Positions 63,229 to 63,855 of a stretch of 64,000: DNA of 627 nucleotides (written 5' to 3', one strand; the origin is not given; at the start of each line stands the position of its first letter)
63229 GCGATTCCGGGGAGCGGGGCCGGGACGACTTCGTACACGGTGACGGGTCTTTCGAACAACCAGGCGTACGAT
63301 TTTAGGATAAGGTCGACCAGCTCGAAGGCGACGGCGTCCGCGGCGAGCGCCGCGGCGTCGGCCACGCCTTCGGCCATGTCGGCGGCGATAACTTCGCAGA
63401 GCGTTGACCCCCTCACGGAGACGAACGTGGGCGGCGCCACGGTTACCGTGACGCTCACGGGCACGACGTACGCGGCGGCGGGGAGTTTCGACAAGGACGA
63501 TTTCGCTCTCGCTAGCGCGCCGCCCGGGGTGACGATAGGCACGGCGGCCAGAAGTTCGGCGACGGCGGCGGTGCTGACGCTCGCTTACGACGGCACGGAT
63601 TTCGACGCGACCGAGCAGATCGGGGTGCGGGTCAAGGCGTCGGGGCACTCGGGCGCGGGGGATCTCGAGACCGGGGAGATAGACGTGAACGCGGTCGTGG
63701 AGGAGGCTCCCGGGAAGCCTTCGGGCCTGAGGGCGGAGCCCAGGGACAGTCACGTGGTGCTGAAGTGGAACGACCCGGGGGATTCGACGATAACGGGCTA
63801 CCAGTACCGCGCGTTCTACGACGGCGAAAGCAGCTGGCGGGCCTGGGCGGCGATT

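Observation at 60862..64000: Giant modular secreted protein: paired-cysteine domains, about 105-aa repeat modules and FN3 domains, extending beyond the window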

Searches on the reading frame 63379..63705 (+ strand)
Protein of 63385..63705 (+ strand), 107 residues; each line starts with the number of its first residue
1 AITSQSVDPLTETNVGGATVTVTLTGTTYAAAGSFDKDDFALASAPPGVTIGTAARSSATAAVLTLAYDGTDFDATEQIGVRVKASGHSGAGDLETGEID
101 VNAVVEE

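Call 12: search_solved_structures(query=window:63385-63705:+, max_evalue=10)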
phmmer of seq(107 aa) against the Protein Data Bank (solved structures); distinct sequences matched with E-value up to 10: 2.
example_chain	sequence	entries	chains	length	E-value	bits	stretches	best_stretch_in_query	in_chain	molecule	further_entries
6itx_A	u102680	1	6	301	0.02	18.2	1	23-85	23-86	Fiber protein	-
9occ_G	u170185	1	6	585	1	12.8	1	3-36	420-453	Putative tail protein gp13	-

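Call 37: search_protein_families(library=pfam, alignment_id=A2, max_evalue=1)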
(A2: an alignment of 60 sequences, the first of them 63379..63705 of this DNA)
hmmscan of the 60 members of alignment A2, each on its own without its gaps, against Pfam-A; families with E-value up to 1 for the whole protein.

A. member 1, window:63379-63705:+ (109 aa): 0 families

B. families by the number of members that match (of 60 scanned): 31 families (the first 25 are shown)
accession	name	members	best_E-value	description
PF13205.12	Big_5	3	0.0056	Bacterial Ig-like domain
PF10646.14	Germane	3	0.087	Sporulation and spore germination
PF22759.1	E217_GP41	2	0.0084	Baseplate hub gp41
PF09255.16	Antig_Caf1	2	0.013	Caf1 Capsule antigen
PF13753.12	SWM_repeat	2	0.056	Putative flagellar system-associated repeat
PF11774.14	Lsr2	2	0.071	Lsr2 dimerization domain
PF01329.24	Pterin_4a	2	0.12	Pterin 4 alpha carbinolamine dehydratase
PF01833.30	TIG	1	1.7e-05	IPT/TIG domain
PF08805.16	PilS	1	0.004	PilS N terminal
PF09136.16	Glucodextran_B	1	0.022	Glucodextranase, domain B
PF08949.16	PRD1_P5_C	1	0.024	Bacteriophage PRD1, spike protein P5, C-terminal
PF24397.1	VNG_1110C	1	0.027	VNG_1110C-like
PF19078.6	Big_12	1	0.043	Bacterial Ig-like domain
PF13860.13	FlgD_ig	1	0.046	FlgD Ig-like domain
PF23926.2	LtfC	1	0.05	LtfC-like, beta-sandwich domain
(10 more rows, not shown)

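Call 38: search_solved_structures(query=A2, max_evalue=10, show_alignments=2)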
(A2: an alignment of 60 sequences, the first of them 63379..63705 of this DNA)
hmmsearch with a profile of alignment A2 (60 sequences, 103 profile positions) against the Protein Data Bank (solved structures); distinct sequences matched with E-value up to 10: 3.
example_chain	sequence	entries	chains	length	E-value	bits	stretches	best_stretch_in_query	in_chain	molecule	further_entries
6itx_A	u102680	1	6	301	0.069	16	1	47-90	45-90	Fiber protein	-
7oio_A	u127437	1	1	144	0.12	15.2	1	11-47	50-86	General secretion pathway protein C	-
1cwv_A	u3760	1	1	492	0.58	13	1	10-45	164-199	INVASIN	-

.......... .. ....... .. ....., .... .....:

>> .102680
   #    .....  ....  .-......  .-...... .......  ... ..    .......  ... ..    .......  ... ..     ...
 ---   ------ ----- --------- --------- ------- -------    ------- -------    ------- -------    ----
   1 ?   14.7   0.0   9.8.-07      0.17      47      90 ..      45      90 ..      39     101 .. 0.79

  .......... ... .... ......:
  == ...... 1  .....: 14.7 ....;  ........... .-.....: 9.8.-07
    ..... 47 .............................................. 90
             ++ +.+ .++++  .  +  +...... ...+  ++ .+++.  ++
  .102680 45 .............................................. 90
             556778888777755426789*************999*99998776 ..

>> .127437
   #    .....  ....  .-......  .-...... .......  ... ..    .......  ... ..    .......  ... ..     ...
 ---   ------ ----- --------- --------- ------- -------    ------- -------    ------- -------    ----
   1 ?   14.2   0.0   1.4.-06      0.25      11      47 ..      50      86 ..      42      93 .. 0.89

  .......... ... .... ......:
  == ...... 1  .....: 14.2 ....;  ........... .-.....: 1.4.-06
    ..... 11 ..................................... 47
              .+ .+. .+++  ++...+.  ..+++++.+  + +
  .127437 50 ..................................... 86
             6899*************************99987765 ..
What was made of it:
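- On Known bacterial Ig-like or cadherin families (Big_1-5, Big_12/13, Cadherin, TIG, SWM_repeat) as the identity of the M module: A PDB profile search found nothing at E<0.05 (call 38).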

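Call 42: predict_structure(alignment_id=A2)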
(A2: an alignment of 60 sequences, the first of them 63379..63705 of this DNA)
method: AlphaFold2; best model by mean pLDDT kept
length: 109 residues; sequences in the alignment: 60
mean_pLDDT: 96.9   pTM: 0.88
mean pLDDT of the five models: 96.9, 96.8, 96.8, 96.7, 96.6
residues with pLDDT >= 90: 103; 70-90: 6; 50-70: 0; < 50: 0
segments of 3 or more residues with pLDDT < 50: none
pLDDT, mean of each block of 10 residues (from residue 1): 98 97 98 94 98 98 99 97 98 98 90
secondary structure, 60 per line:
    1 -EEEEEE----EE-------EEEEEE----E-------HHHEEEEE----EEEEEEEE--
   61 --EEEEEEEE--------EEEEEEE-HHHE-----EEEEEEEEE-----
elements in order: E2-7 E21-26 E42-46 E51-58 E63-70 E79-85 E96-104
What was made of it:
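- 63376..63705 (+): M4 module (aa 839-948); this is the copy that was modelled. AF2 pLDDT 96.9, pTM 0.88, seven-strand sandwich (call 42).
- AF2 pLDDT 96.9, Ig-like fold (call 42).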

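Call 46: fold_search(model_id=the predicted structure, library=pdb)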
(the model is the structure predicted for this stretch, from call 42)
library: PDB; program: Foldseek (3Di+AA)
matches with E <= 10: 1632; with E <= 0.001: 0
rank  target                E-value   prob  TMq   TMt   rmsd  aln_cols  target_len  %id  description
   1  5gzv_A                3.4e-03  1.00  0.57  0.09   3.4        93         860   17  Crystal Structure of Chitinase ChiW from Paenibacillus sp. str. FPU-7 Reveals a Novel Type of Bacterial Cell-Surface-E (released 2016-12-28)
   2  5gzu_A                8.0e-03  1.00  0.66  0.11   3.8       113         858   17  Crystal Structure of Chitinase ChiW from Paenibacillus sp. str. FPU-7 Reveals a Novel Type of Bacterial Cell-Surface-E (released 2016-12-28)
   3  5gzt_B                9.4e-03  1.00  0.52  0.07   4.0        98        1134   19  Crystal Structure of Chitinase ChiW from Paenibacillus sp. str. FPU-7 Reveals a Novel Type of Bacterial Cell-Surface-E (released 2016-12-28)
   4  8xgl_B                1.3e-02  0.99  0.48  0.43   5.7       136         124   14  Structure of the Magnaporthe oryzae effector NIS1 (released 2024-09-18)
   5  2k0r_MODEL_1_A        1.5e-02  0.96  0.38  0.34   6.8       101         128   12  Solution structure of the C103S mutant of the N-terminal Domain of DsbD from Neisseria meningitidis (released 2008-11-11)
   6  4uic                  1.8e-02  0.99  0.46  0.10   5.4       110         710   13  Crystal structure of the S-layer protein rSbsC(31-844) (released 2016-04-13)
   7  5gzu_B                2.0e-02  1.00  0.53  0.09   3.9        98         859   19  Crystal Structure of Chitinase ChiW from Paenibacillus sp. str. FPU-7 Reveals a Novel Type of Bacterial Cell-Surface-E (released 2016-12-28)
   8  2ra1                  2.5e-02  0.98  0.45  0.16   5.6       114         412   13  Crystal structure of the N-terminal part of the bacterial S-layer protein SbsC (released 2008-08-19)
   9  9bop_B                3.0e-02  0.96  0.43  0.43   6.0       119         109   17  A broadly-neutralizing antibody against Ebolavirus glycoprotein that can potentiate the breadth and neutralization pot (released 2025-11-05)
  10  8xgl_A                4.1e-02  0.93  0.46  0.43   5.8       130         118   15  Structure of the Magnaporthe oryzae effector NIS1 (released 2024-09-18)
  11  2bzd_C                4.1e-02  0.85  0.35  0.09   6.9        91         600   12  Galactose recognition by the carbohydrate-binding module of a bacterial sialidase. (released 2005-08-19)
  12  8heb_D                4.3e-02  0.97  0.47  0.47   5.5       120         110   16  SARS-CoV-2 Spike trimer in complex with RmAb 9H1 Fab in the class 1 conformation (released 2023-04-26)
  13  2coq                  5.1e-02  0.98  0.52  0.53   4.7       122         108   14  Structure of new antigen receptor variable domain from sharks (released 2005-10-25)
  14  4uj6                  5.7e-02  0.96  0.46  0.10   5.9       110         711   10  Structure of surface layer protein SbsC, domains 1-6 (released 2016-04-27)
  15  5ku0_7                5.7e-02  0.95  0.45  0.41   6.0       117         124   12  expanded poliovirus in complex with VHH 17B (released 2016-11-02)
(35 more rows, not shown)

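Call 103: find_homologous_proteins(query=A2, max_evalue=0.00001)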
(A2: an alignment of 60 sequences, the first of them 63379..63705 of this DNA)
Query A2 (60 sequences) (109 aa, profile of the alignment): 38 proteins with E <= 0.00001 among 2937 candidates.
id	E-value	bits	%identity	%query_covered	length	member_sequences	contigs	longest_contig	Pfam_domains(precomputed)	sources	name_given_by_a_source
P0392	9.6e-44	165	54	68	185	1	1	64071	-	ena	-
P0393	5.2e-33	131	46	90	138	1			-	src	-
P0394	5.9e-32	127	49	46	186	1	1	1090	-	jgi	-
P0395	9.1e-32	127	31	90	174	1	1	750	-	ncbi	-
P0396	3.8e-27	112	29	62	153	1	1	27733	-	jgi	jgi:hypothetical protein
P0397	4.3e-27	111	36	93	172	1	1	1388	-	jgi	-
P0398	9.0e-27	110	39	94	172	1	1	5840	-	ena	-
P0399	2.7e-25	106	40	89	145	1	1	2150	-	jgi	-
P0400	4.5e-25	105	29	85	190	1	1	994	-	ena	-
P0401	6.0e-25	105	42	93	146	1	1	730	-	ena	-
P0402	1.6e-24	103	44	85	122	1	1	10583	-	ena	-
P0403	3.5e-24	102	44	88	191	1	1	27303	PF01483.28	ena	-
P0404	5.7e-24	101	31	86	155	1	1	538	-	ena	-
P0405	5.8e-22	95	36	67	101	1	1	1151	-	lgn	-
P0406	5.9e-21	92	35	99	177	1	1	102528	-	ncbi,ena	-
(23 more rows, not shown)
